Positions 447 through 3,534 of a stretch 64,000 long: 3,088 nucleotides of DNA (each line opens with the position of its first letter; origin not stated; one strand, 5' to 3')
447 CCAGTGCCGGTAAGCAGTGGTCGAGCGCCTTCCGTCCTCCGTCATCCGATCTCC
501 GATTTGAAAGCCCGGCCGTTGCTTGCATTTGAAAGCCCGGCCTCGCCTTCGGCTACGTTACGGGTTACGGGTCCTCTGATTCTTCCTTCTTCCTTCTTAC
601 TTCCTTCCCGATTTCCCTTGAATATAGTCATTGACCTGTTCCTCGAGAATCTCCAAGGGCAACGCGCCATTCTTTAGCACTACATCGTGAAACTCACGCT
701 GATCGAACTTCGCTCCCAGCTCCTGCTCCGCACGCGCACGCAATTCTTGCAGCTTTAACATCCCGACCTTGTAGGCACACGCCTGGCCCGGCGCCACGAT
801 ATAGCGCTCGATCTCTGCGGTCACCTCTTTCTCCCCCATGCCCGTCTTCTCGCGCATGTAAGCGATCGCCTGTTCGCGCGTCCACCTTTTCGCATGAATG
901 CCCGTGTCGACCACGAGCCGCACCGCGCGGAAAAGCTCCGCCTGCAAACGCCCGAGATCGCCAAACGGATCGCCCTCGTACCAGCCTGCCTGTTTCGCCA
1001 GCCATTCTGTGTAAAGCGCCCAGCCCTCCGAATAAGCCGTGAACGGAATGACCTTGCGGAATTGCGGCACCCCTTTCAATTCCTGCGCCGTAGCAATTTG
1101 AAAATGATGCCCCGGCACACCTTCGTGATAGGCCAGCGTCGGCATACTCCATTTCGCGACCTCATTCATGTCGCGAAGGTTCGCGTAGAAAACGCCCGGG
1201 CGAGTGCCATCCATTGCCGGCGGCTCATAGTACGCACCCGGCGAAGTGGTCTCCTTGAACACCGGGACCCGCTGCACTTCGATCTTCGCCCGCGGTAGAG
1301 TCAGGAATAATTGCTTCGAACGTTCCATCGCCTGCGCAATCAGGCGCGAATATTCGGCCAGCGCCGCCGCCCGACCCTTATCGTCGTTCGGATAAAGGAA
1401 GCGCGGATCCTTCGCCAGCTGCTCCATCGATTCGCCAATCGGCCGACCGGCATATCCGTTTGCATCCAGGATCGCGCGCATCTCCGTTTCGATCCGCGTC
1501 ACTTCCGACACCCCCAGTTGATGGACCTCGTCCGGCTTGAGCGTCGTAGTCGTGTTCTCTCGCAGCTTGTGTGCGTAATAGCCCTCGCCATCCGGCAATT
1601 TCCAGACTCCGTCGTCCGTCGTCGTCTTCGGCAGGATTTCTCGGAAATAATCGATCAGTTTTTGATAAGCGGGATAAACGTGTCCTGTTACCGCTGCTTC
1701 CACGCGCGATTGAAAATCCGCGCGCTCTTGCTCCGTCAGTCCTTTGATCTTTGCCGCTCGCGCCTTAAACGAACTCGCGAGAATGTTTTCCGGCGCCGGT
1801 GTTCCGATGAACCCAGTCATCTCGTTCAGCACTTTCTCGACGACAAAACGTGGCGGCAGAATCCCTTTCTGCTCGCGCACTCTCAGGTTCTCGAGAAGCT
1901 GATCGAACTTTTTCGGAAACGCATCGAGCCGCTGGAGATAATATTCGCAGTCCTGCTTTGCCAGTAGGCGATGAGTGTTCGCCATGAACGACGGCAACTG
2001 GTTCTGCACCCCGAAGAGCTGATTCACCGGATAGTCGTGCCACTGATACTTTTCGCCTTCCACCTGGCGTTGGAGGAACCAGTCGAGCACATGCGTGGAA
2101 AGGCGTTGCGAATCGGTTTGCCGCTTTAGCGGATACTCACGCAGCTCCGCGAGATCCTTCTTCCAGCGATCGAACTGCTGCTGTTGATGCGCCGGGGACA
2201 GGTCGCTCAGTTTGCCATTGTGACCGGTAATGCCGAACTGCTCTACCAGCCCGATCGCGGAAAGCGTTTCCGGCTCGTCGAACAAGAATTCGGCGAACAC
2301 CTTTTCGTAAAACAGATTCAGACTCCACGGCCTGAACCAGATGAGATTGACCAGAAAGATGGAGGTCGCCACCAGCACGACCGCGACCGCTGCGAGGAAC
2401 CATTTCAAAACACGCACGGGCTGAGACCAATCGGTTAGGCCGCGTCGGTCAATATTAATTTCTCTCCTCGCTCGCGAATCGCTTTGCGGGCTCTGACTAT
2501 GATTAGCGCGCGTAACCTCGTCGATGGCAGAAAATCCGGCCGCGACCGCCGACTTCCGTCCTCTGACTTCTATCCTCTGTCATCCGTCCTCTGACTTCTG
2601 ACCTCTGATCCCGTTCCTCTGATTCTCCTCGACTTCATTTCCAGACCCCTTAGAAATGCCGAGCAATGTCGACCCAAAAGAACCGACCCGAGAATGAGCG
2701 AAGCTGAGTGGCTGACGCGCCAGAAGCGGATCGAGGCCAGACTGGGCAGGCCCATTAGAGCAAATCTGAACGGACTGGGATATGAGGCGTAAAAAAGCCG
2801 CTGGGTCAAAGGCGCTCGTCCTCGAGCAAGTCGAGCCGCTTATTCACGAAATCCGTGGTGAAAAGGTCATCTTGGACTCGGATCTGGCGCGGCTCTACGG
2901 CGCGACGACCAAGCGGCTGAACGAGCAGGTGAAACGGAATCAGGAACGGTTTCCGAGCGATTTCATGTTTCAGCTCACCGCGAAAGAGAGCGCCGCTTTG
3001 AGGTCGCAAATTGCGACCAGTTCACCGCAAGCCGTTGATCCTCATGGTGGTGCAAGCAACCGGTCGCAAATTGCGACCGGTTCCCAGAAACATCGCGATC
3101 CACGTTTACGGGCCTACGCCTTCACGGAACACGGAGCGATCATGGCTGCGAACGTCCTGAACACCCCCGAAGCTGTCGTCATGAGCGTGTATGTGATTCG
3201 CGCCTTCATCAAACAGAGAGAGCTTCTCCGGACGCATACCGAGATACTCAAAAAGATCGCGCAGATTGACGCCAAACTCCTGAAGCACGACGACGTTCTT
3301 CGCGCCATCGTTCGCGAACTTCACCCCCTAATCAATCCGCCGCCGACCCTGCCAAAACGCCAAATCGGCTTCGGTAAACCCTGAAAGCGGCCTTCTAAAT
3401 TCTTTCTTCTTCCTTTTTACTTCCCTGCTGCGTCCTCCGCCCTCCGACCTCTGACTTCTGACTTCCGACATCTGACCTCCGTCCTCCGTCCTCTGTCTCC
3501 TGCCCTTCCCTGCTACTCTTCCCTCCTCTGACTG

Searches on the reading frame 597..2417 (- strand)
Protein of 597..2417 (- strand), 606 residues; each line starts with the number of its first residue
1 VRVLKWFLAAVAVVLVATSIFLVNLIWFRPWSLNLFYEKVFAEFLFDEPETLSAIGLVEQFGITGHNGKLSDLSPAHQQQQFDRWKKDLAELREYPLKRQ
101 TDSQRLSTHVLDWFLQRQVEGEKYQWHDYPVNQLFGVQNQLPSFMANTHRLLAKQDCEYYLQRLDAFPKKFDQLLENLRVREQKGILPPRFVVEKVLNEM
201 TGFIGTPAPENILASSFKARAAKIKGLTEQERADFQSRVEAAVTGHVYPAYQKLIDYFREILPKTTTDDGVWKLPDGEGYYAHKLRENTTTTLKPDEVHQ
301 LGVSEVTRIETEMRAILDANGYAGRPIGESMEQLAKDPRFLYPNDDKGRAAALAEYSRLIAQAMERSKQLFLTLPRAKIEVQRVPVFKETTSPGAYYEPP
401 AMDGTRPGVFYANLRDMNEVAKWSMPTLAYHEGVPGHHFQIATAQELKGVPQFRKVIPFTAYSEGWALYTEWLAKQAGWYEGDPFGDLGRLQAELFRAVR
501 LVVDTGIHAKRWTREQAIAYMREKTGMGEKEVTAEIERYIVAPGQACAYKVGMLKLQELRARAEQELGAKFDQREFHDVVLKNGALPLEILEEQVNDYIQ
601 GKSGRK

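Call 16: search_protein_families(library=pfam, proteins=[window:597-2417:-], max_evalue=0.001)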
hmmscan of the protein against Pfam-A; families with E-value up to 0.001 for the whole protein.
window:597-2417:- (606 aa): 1 family
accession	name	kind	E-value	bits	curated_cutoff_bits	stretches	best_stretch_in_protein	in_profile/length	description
PF05960.17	DUF885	-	2.3e-182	608.8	32.4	1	60-595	6-532/532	Bacterial protein of unknown function (DUF885)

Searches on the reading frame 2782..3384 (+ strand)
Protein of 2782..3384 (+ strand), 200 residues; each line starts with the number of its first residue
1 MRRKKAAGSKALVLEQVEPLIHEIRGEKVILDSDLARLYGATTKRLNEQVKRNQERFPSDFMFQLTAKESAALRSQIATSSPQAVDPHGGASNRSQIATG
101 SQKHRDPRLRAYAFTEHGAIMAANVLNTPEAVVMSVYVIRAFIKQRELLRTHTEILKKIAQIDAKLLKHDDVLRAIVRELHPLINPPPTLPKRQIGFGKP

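Call 16: search_protein_families(library=pfam, proteins=[window:2782-3384:+], max_evalue=0.001)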
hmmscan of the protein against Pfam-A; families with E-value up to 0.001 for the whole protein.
window:2782-3384:+ (200 aa): 1 family
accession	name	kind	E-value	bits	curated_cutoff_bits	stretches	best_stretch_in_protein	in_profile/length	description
PF10543.14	ORF6N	-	5.7e-30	103.9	27.8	1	21-125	3-86/86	ORF6N domain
